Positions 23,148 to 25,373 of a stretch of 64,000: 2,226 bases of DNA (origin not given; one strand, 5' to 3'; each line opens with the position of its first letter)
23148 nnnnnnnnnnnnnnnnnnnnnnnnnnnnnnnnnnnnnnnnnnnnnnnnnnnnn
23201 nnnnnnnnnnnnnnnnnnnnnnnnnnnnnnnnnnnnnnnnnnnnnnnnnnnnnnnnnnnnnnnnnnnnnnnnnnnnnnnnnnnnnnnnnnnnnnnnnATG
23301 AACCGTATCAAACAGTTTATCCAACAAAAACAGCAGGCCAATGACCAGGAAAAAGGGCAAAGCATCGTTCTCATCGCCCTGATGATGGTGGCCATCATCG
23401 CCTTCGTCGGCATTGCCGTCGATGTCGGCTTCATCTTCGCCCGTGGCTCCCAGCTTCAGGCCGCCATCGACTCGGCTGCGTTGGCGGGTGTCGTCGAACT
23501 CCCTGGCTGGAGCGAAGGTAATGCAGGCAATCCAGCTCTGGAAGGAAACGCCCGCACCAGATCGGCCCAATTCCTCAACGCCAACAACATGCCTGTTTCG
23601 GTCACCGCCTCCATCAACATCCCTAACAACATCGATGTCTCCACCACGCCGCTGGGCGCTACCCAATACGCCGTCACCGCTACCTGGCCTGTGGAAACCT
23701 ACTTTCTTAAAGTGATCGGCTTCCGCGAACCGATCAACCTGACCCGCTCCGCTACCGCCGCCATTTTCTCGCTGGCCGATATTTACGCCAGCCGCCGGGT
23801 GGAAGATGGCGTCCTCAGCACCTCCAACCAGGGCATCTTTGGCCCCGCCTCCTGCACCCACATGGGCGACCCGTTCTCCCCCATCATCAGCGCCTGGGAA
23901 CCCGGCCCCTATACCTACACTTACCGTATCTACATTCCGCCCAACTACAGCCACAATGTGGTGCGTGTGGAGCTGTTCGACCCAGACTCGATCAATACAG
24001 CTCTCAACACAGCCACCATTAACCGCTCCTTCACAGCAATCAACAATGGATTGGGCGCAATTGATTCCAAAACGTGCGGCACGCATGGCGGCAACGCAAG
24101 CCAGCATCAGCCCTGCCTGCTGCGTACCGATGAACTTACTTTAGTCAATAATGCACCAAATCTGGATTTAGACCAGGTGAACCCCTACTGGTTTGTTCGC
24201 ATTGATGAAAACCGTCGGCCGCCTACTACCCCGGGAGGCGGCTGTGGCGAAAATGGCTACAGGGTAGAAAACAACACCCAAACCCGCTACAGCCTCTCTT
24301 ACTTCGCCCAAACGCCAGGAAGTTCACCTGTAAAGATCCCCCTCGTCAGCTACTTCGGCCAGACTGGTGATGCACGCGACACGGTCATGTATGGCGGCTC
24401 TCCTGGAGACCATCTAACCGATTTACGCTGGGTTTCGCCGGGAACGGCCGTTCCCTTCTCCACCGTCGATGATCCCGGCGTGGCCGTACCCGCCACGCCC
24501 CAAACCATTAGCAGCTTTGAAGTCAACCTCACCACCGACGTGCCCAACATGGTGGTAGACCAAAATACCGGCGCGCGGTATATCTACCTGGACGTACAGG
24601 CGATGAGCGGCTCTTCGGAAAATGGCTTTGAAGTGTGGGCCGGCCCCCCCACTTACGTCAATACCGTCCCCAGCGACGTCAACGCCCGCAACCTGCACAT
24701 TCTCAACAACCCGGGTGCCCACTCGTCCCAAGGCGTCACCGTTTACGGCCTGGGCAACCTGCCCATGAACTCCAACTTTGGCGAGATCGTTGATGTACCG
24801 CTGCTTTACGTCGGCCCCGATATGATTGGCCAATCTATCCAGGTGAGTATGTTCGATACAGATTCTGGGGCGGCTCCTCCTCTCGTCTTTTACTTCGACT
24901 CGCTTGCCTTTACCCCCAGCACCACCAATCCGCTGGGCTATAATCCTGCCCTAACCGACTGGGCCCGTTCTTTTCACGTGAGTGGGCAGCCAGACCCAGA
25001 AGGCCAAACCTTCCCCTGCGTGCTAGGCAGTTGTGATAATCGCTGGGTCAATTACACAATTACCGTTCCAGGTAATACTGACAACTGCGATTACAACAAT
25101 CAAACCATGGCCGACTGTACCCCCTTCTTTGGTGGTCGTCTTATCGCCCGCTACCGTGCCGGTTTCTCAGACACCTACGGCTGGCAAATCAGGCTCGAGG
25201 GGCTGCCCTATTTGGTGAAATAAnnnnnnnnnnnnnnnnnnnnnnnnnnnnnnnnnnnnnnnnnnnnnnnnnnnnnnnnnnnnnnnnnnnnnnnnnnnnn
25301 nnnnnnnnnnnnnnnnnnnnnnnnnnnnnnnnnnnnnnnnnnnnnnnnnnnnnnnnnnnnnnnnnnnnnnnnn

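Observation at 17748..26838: Cluster of four giant Tad/Flp pseudopilin-like proteins with adhesin-like extracellular domains, with no Tad secretion ATPase or prepilin peptidase nearby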

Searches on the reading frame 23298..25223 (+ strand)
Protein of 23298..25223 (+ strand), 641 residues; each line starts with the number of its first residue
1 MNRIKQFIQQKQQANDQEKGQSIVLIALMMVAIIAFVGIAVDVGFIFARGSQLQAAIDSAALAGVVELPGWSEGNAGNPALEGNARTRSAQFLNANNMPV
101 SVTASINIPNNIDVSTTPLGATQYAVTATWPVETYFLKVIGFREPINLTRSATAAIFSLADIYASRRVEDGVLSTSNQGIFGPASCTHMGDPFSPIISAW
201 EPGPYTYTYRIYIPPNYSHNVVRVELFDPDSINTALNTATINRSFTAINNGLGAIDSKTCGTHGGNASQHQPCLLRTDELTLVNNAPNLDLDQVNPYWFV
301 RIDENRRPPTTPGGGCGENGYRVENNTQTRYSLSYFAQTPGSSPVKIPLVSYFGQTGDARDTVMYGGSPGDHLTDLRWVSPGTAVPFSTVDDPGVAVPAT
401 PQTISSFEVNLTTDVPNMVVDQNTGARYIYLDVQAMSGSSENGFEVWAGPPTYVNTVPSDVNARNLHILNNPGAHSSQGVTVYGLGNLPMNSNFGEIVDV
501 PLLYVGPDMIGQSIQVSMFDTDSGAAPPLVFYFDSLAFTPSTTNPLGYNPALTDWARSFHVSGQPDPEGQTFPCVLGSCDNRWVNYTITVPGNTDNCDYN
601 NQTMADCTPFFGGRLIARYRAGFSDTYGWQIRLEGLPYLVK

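Call 4: search_protein_families(library=pfam, proteins=[window:23298-25223:+], max_evalue=0.1)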
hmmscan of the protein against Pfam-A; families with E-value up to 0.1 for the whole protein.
window:23298-25223:+ (641 aa): 1 family
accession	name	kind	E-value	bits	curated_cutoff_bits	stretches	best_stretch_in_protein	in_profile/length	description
PF13400.11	Tad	-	1.3e-07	32.3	22.3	1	22-65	2-45/47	Putative Flp pilus-assembly TadE/G-like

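Call 5: search_protein_families(library=ncbifam, proteins=[window:23298-25223:+], max_evalue=0.1)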
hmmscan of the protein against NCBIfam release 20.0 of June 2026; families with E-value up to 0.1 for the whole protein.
window:23298-25223:+ (641 aa): 1 family
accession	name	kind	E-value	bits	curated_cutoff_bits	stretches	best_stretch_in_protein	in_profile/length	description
TIGR03816.1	tadE_like_DECH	hypoth_equivalog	0.011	15.9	50.95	1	18-67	1-50/109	Rv3654c family TadE-like protein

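Call 12: find_encoding_contigs(protein=window:23298-25223:+, flank=10000, max_places=6)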
Protein window:23298-25223:+ (641 aa): no gene with exactly this product is on record in the collection.

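Call 13: find_related_loci(query=window:23298-25223:+, collection=genome_contigs, flank=10000)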
Query window:23298-25223:+ (641 aa) in genome_contigs; peptide patterns used: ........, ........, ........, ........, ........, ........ (x = any residue, [..] = any of these).
115 stretches matched a pattern; 27 encode a relative of the query (tblastn E <= 1e-3); 27 distinct loci.
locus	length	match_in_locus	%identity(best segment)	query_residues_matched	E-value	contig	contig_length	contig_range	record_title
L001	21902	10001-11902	73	1-641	0e+0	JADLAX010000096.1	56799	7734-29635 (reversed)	MAG: Anaerolineae bacterium isolate SJ142 c_000001653195, whole genome shotgun sequence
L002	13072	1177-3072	73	1-641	0e+0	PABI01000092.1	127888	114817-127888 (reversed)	MAG: Anaerolineaceae bacterium isolate NAT123 MHASMcontig_919545, whole genome shotgun sequence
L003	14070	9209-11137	71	1-641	0e+0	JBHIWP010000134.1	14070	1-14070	MAG: Candidatus Promineifilaceae bacterium isolate MAG27 WDNA05_bin.10.orig_134, whole genome shotgun sequence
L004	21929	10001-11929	69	1-641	0e+0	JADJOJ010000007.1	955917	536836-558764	MAG: Candidatus Leptofilum gracile isolate Fred_BAT3C.445 tig00351298-10-9536180, whole genome shotgun sequence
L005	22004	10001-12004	63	1-641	0e+0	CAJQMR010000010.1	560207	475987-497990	MAG: uncultured Anaerolineae bacterium isolate 10_20180412_Bin_Bin_103_1 genome assembly, contig: c_000000673191, whole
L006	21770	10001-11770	67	1-594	0e+0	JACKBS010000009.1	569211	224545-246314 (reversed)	MAG: Ardenticatenaceae bacterium isolate HK-STAS-CHLO-27 HK-STAS-CHLO-27_9, whole genome shotgun sequence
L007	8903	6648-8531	60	11-641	0e+0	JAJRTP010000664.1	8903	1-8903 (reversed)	MAG: Chloroflexota bacterium isolate Dive96_bin1.73 k141_4858435, whole genome shotgun sequence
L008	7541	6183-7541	74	1-458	0e+0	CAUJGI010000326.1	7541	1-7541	MAG: Chloroflexota bacterium isolate KLAP72 genome assembly, contig: KLAP72_500687, whole genome shotgun sequence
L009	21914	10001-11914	73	1-641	0e+0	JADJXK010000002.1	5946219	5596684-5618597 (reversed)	MAG: Candidatus Leptofilum proximum isolate Kalu_MAXAC.106v2 tig00100734-10-59431720, whole genome shotgun sequence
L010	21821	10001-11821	50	10-641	0e+0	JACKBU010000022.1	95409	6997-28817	MAG: Ardenticatenaceae bacterium isolate HK-STAS-CHLO-29 HK-STAS-CHLO-29_22, whole genome shotgun sequence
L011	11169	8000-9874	52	18-641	0e+0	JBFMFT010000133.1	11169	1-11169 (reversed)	MAG: Chloroflexota bacterium isolate MAG278 MAG278_133, whole genome shotgun sequence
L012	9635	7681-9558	50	5-641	0e+0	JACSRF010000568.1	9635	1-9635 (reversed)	MAG: Anaerolinea sp. isolate CH6 contig-70_9733, whole genome shotgun sequence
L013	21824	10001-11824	53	11-641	0e+0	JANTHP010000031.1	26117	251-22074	MAG: Anaerolineae bacterium isolate bin30017 c_000000000191, whole genome shotgun sequence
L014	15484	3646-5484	51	6-641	0e+0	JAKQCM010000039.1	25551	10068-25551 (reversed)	MAG: Chloroflexota bacterium isolate USCA_metabat.78 k141_134433, whole genome shotgun sequence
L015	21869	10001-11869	51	11-641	0e+0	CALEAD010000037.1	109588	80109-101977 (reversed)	MAG: uncultured Anaerolineae bacterium isolate N1_Bin_METABAT__191_1 genome assembly, contig: c_000002982282, whole geno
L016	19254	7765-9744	47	1-641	2e-175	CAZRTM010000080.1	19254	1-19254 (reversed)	MAG TPA_asm: uncultured Ardenticatenaceae bacterium isolate SRP263527_co1_253 genome assembly, contig: NODE_2347_length_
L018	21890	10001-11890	49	1-641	3e-178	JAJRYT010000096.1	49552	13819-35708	MAG: Chloroflexota bacterium isolate Dive96_bin3.68 k141_1494511, whole genome shotgun sequence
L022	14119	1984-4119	34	1-641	1e-107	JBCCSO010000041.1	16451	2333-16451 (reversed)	MAG: Chloroflexota bacterium isolate P01_D01_bin.58 k141_382509_length_16451_cov_201.6189, whole genome shotgun sequence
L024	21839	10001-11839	46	9-641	3e-157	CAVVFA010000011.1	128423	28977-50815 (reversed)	MAG: uncultured Chloroflexia bacterium isolate MFD04716.bin.2.33 genome assembly, contig: contig_15793, whole genome sho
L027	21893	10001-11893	48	4-641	2e-116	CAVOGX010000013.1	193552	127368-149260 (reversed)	MAG: uncultured Chloroflexia bacterium isolate MFD09964.bin.2.14 genome assembly, contig: contig_39757, whole genome sho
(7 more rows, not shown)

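Call 28: search_solved_structures(query=A1, max_evalue=1)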
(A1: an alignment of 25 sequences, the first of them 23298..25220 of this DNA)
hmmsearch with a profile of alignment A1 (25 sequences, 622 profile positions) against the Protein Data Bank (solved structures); distinct sequences matched with E-value up to 1: 0.

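Call 34: find_homologous_proteins(query=window:23298-25220:+, max_evalue=0.001)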
Query window:23298-25220:+ (641 aa): 477 proteins with E <= 0.001 among 8000 candidates; the best 120 are listed.
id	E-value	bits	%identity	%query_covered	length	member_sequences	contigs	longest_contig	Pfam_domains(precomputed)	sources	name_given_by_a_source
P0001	0.0e+0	1483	100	100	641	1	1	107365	PF13400.12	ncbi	-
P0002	0.0e+0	1213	82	100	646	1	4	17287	PF13400.12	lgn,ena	-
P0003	0.0e+0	1207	82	100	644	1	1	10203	PF13400.12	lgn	-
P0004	0.0e+0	1166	79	100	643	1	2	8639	PF13400.12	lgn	-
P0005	0.0e+0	1113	77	100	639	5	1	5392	PF13400.12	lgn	-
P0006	0.0e+0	1080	75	100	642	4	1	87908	PF13400.12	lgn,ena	-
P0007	0.0e+0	1074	74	100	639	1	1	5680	PF13400.12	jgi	jgi:Flp pilus assembly protein TadG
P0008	0.0e+0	1061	75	100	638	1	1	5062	PF13400.12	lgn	-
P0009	0.0e+0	1050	73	100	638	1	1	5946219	PF13400.12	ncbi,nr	ncbi:MAG: hypothetical protein IPM53_33080 [Anaerolineaceae bacterium]|nr:hypothetical protein [Anae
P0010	0.0e+0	1047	72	100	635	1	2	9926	PF13400.12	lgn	-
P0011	0.0e+0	1044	73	100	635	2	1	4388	PF13400.12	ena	-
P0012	0.0e+0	1043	73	100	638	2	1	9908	PF13400.12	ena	-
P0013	0.0e+0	1041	73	100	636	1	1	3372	PF13400.12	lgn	-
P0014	0.0e+0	1040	72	100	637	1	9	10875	PF13400.12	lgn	-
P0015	0.0e+0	1036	73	100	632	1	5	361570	PF13400.12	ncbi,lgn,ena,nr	ncbi:MAG: hypothetical protein CL608_16710 [Anaerolineaceae bacterium]|nr:hypothetical protein [Anae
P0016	0.0e+0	1034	72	100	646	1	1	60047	PF13400.12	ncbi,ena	-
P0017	0.0e+0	1028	73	100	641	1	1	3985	PF13400.12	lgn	-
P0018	0.0e+0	1027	72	100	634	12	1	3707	PF13400.12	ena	-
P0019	0.0e+0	1017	71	100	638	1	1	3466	PF13400.12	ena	-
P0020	0.0e+0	1014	71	98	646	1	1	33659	PF13400.12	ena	-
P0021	0.0e+0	1013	70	100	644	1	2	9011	PF13400.12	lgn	-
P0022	5.3e-298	1008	71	100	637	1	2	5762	PF13400.12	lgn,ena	-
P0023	1.1e-296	1004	70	100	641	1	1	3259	PF13400.12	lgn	-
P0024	1.2e-296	1004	71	100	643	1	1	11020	PF13400.12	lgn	-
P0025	2.2e-296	1003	71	100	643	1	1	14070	PF13400.12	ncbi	-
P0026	1.1e-294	997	72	100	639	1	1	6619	PF13400.12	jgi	jgi:Flp pilus assembly protein TadG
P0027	2.0e-294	996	69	100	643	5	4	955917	PF13400.12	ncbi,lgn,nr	ncbi:MAG: pilus assembly protein TadG-related protein [Candidatus Promineifilaceae bacterium]|nr:hyp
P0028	5.8e-292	988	70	100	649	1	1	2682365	PF13400.12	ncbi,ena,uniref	ncbi:pilus assembly protein TadG-related protein [Candidatus Leptofilum sp.]|uniref:pilus assembly p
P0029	2.6e-288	976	70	100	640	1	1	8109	PF13400.12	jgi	jgi:Flp pilus assembly protein TadG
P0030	1.1e-281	954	69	100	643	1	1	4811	PF13400.12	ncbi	-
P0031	3.9e-277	939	68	100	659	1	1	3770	PF13400.12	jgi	jgi:hypothetical protein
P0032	5.0e-271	919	67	100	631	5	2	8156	PF13400.12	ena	-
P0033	5.2e-270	916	65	100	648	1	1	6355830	PF13400.12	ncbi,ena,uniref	ncbi:pilus assembly protein TadG-related protein [Candidatus Leptofilum sp.]|uniref:pilus assembly p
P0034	2.6e-265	900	63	100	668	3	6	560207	PF13400.12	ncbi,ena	-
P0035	1.6e-264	898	64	100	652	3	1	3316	PF13400.12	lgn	-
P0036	5.2e-258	876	63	100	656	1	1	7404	PF13400.12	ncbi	-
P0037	2.3e-254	864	63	100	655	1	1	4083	PF13400.12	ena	-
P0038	1.4e-246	838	61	100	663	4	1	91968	PF13400.12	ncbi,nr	ncbi:MAG: hypothetical protein H6656_09715 [Ardenticatenaceae bacterium]|nr:hypothetical protein [Ar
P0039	1.2e-242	825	60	100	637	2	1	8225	PF13400.12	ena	-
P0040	8.2e-242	823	59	100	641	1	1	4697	PF13400.12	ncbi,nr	ncbi:MAG: hypothetical protein HF973_05540 [Chloroflexi bacterium]|nr:hypothetical protein [Chlorofl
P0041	3.3e-241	821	60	100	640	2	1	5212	PF13400.12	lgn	-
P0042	9.2e-241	819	60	100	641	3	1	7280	PF13400.12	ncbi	-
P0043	2.1e-239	815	61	99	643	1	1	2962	PF13400.12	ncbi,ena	-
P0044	5.1e-234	797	59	100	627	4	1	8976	PF13400.12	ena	-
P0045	9.4e-216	737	55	100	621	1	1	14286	PF13400.12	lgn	-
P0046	1.0e-214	733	67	74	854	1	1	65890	-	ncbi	-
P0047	8.2e-214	730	56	100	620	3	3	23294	PF13400.12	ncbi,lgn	-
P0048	3.7e-213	728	56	97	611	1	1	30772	PF13400.12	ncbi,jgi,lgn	jgi:Flp pilus assembly protein TadG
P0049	1.4e-211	723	56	99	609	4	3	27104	PF13400.12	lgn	-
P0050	2.0e-211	722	55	100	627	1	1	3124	PF13400.12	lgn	-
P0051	4.4e-211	721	75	70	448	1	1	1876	PF13400.12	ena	-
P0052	2.2e-209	715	54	100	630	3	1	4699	PF13400.12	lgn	-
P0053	9.2e-209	713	53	99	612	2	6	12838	PF13400.12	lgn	-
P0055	3.9e-207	708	53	100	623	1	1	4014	PF13400.12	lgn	-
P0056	9.1e-207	707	53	100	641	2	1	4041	PF13400.12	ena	-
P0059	2.4e-204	699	54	100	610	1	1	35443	PF13400.12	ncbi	-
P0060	1.7e-203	696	53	98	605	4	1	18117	PF13400.12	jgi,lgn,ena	-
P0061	4.2e-203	695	54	100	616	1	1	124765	PF13400.12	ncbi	-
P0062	1.3e-202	693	52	99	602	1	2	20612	PF13400.12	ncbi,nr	ncbi:MAG: hypothetical protein D6706_11935 [Chloroflexi bacterium]|nr:MAG: hypothetical protein D670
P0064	3.3e-201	688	53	100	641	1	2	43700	PF13400.12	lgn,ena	-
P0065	9.1e-201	687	53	100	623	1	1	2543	PF13400.12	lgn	-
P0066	7.6e-200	684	54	98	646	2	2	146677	PF13400.12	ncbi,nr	ncbi:MAG: hypothetical protein HND44_13390 [Chloroflexi bacterium]|nr:hypothetical protein [Chlorofl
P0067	3.0e-199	682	53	100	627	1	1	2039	PF13400.12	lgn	-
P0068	6.0e-199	681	52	100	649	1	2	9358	PF13400.12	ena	-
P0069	1.9e-198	679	53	98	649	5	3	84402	PF13400.12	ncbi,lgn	-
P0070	7.1e-198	677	53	98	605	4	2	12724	PF13400.12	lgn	-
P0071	7.5e-198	677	52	98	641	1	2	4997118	PF13400.12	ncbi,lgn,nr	ncbi:MAG: hypothetical protein KJ069_04575 [Anaerolineae bacterium]|nr:hypothetical protein [Anaerol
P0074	3.9e-197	675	54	100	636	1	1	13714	PF13400.12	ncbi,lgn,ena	-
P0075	2.0e-196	673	51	100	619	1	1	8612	PF13400.12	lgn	-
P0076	5.8e-196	671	53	100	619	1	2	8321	PF13400.12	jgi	-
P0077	9.6e-195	667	52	99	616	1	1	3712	PF13400.12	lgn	-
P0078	1.7e-194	666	52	99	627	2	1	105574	PF13400.12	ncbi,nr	ncbi:MAG: hypothetical protein KF770_02275 [Anaerolineae bacterium]|nr:hypothetical protein [Anaerol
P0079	2.4e-194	666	52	99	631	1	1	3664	PF13400.12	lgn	-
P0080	2.6e-194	666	52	100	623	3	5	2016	PF13400.12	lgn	-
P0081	9.9e-194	664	62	73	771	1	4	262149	-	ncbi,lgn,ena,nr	ncbi:MAG: hypothetical protein CL608_21780 [Anaerolineaceae bacterium]|nr:hypothetical protein [Anae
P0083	3.3e-193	662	62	75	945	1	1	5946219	PF00801.27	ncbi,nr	ncbi:MAG: PKD domain-containing protein [Anaerolineaceae bacterium]|nr:PKD domain-containing protein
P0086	2.5e-192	659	52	98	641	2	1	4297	PF13400.12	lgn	-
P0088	5.0e-192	658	52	98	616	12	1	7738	PF13400.12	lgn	-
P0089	6.1e-192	658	51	100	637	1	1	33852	PF13400.12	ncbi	ncbi:MAG: pilus assembly protein TadG-related protein [Chloroflexota bacterium]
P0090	1.7e-191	656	52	100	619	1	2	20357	PF13400.12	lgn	-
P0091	1.9e-191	656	71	66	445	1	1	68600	PF13400.12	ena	-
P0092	1.1e-190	654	50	99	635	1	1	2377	PF13400.12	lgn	-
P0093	1.1e-190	654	51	99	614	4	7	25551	PF13400.12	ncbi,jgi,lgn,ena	-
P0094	1.7e-190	653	50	99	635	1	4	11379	PF13400.12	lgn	-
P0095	1.8e-190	653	51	100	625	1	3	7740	PF13400.12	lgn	-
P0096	1.9e-190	653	50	99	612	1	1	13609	PF13400.12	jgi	jgi:hypothetical protein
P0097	2.9e-190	652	52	99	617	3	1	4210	PF13400.12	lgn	-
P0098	4.1e-190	652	53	97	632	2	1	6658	PF13400.12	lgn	-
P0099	6.0e-190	651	50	100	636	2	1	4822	PF13400.12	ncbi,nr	ncbi:MAG: Tad domain-containing protein [Anaerolineales bacterium]|nr:Tad domain-containing protein 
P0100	6.5e-190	651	52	100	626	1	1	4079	PF13400.12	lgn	-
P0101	7.9e-190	651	53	98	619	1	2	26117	PF13400.12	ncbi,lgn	-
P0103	2.9e-189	649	51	99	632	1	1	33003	PF13400.12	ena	-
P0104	4.9e-189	648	51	100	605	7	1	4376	PF13400.12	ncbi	-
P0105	1.0e-188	647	54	97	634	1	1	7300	PF13400.12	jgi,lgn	jgi:hypothetical protein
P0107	4.9e-188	645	52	100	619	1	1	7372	PF13400.12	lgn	-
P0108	5.1e-188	645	50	99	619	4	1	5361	PF13400.12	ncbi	-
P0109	5.7e-188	645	51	98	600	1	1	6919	PF13400.12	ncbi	-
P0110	4.1e-187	642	52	98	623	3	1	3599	PF13400.12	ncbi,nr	ncbi:MAG TPA: hypothetical protein EYP41_20785, partial [Anaerolineae bacterium]|nr:hypothetical pro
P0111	7.0e-187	641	50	99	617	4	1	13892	PF13400.12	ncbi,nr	ncbi:MAG: Tad domain-containing protein [Anaerolineales bacterium]|nr:Tad domain-containing protein 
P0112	7.8e-187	641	49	100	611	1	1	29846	PF13400.12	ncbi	-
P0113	1.1e-186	640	52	100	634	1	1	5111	PF13400.12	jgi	jgi:Flp pilus assembly protein TadG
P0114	3.1e-186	639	50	100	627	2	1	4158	PF13400.12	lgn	-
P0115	6.4e-186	638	51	98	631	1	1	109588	PF13400.12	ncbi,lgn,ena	-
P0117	1.1e-185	637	50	100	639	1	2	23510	PF13400.12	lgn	-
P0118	1.6e-185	637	51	100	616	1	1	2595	PF13400.12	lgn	-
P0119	5.7e-185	635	51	100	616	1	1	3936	PF13400.12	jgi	jgi:Flp pilus assembly protein TadG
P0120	7.3e-185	634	59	75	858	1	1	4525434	-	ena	-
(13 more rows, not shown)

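Call 35: find_encoding_contigs(protein=P0001, flank=10000, max_places=3)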
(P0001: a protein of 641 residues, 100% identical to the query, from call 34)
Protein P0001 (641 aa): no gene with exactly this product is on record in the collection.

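Call 36: find_encoding_contigs(protein=P0083, flank=10000, max_places=3)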
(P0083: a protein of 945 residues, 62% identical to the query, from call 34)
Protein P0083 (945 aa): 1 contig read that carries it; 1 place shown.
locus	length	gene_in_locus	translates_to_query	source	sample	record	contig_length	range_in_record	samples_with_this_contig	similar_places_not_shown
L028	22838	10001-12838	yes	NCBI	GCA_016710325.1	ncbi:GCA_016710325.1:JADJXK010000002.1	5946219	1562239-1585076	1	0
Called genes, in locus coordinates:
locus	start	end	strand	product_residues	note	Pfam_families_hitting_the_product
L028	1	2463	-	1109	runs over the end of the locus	PF08448:PAS_4 (faint), PF00672:HAMP, PF13185:GAF_2 (weak), PF00989:PAS, PF13426:PAS_9, PF00512:HisKA, PF02518:HATPase_c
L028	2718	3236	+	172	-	-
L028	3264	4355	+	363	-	PF05343:Peptidase_M42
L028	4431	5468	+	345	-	PF05343:Peptidase_M42, PF01546:Peptidase_M20 (weak)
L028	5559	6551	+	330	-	PF05343:Peptidase_M42, PF04389:Peptidase_M28 (faint), PF01546:Peptidase_M20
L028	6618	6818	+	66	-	PF25734:RelB_like_antitoxin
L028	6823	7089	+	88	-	PF05016:ParE_toxin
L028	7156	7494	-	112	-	-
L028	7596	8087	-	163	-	PF04306:DUF456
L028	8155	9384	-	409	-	-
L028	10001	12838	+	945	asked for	PF00801:PKD (weak)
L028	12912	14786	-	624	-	PF01541:GIY-YIG, PF27096:UvrC_M, PF02151:UVR, PF22920:UvrC_RNaseH, PF08459:UvrC_RNaseH_dom, PF00633:HHH (faint), PF12826:HHH_2, PF14520:HHH_5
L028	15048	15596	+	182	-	PF07638:Sigma70_ECF (weak), PF04542:Sigma70_r2, PF08281:Sigma70_r4_2, PF04545:Sigma70_r4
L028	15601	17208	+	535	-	-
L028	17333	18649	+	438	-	PF04389:Peptidase_M28 (weak), PF01546:Peptidase_M20, PF07687:M20_dimer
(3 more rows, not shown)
